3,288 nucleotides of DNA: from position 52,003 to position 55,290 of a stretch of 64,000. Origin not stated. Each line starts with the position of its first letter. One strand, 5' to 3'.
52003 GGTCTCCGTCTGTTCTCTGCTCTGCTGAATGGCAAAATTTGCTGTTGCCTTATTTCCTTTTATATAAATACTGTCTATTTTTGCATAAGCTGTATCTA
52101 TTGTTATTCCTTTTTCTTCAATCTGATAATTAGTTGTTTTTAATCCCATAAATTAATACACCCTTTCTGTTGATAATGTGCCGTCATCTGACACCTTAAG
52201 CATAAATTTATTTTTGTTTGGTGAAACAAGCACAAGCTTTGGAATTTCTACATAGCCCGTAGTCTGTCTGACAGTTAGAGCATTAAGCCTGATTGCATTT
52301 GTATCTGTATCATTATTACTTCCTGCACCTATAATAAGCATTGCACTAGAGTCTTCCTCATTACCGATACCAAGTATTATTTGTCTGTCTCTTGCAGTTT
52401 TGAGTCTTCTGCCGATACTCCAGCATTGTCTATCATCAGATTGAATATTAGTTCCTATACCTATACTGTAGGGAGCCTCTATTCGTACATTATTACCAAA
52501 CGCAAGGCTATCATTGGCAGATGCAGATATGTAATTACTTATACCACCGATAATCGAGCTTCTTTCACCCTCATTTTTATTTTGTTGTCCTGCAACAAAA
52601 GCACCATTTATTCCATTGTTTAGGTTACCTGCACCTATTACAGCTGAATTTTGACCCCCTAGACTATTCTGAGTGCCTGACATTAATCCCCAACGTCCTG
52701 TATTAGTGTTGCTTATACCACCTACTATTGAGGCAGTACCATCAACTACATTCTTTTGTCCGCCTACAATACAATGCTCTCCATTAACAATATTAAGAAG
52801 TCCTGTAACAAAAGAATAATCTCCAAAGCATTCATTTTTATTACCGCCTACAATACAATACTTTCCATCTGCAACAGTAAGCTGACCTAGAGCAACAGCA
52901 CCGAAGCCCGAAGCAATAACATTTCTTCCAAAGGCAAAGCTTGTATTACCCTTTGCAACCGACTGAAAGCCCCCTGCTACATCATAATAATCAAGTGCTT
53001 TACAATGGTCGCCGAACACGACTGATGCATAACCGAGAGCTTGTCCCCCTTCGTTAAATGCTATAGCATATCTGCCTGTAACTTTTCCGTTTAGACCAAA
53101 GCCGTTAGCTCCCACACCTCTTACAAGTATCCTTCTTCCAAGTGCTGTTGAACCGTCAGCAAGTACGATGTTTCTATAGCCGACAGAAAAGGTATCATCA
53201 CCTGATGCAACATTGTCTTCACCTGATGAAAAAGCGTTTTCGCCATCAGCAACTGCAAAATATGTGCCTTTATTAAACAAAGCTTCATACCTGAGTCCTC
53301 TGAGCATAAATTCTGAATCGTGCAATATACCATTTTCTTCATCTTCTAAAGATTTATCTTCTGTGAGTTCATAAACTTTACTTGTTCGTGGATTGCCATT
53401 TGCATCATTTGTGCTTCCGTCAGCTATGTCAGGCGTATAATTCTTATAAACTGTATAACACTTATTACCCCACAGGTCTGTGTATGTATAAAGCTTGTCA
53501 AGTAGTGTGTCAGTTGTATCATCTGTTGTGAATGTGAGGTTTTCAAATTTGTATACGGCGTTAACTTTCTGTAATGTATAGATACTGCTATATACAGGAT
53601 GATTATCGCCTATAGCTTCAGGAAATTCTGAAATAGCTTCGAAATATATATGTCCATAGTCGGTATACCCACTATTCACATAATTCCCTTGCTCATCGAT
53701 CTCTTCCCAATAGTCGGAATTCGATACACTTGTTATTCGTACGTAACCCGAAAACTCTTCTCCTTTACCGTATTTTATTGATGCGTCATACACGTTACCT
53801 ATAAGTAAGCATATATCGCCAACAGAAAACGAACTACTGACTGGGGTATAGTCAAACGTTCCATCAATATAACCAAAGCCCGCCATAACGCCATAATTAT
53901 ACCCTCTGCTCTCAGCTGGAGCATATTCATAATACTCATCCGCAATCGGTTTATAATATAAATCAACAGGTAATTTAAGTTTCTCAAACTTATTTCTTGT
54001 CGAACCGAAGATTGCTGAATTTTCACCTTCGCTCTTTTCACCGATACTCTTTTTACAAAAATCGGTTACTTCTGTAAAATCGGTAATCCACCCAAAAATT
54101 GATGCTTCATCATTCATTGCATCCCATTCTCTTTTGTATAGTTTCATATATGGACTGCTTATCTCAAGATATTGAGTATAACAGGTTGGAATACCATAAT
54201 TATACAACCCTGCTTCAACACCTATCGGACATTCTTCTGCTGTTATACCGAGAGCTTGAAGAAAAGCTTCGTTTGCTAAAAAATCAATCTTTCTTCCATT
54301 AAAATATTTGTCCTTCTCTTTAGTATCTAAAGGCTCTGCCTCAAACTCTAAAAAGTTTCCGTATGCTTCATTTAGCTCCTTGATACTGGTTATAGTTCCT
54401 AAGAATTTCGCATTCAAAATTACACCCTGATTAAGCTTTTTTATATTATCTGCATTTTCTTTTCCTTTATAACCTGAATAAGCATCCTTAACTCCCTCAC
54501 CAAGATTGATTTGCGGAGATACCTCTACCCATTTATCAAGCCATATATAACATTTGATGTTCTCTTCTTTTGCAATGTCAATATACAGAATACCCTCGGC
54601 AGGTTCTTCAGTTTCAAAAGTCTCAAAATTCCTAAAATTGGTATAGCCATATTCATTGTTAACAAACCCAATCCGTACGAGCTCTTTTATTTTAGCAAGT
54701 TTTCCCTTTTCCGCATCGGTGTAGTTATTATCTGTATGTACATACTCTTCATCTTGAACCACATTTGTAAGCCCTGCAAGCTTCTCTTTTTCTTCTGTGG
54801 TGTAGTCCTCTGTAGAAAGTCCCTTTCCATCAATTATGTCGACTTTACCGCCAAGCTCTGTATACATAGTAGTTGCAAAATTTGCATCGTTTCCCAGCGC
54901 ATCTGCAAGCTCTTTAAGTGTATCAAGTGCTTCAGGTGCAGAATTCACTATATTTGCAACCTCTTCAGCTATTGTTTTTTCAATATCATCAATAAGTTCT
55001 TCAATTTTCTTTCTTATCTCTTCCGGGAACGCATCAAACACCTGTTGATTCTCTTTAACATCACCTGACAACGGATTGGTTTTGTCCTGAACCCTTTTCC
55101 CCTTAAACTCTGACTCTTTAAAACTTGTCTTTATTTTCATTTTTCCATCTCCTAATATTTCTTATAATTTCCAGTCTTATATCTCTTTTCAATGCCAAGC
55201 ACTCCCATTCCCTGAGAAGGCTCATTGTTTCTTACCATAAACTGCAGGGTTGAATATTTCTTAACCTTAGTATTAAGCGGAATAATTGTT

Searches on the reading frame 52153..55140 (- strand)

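Call 81: search_protein_families(library=pfam, proteins=[window:52153-55140:-], max_evalue=0.00001)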
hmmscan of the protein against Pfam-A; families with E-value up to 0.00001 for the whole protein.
window:52153-55140:- (995 aa): 1 family
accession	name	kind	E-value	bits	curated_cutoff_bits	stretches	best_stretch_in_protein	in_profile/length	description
PF21300.2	LbR_Ice_bind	-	3.3e-09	37.2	30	1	760-836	20-97/97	Grass antifreeze beta roll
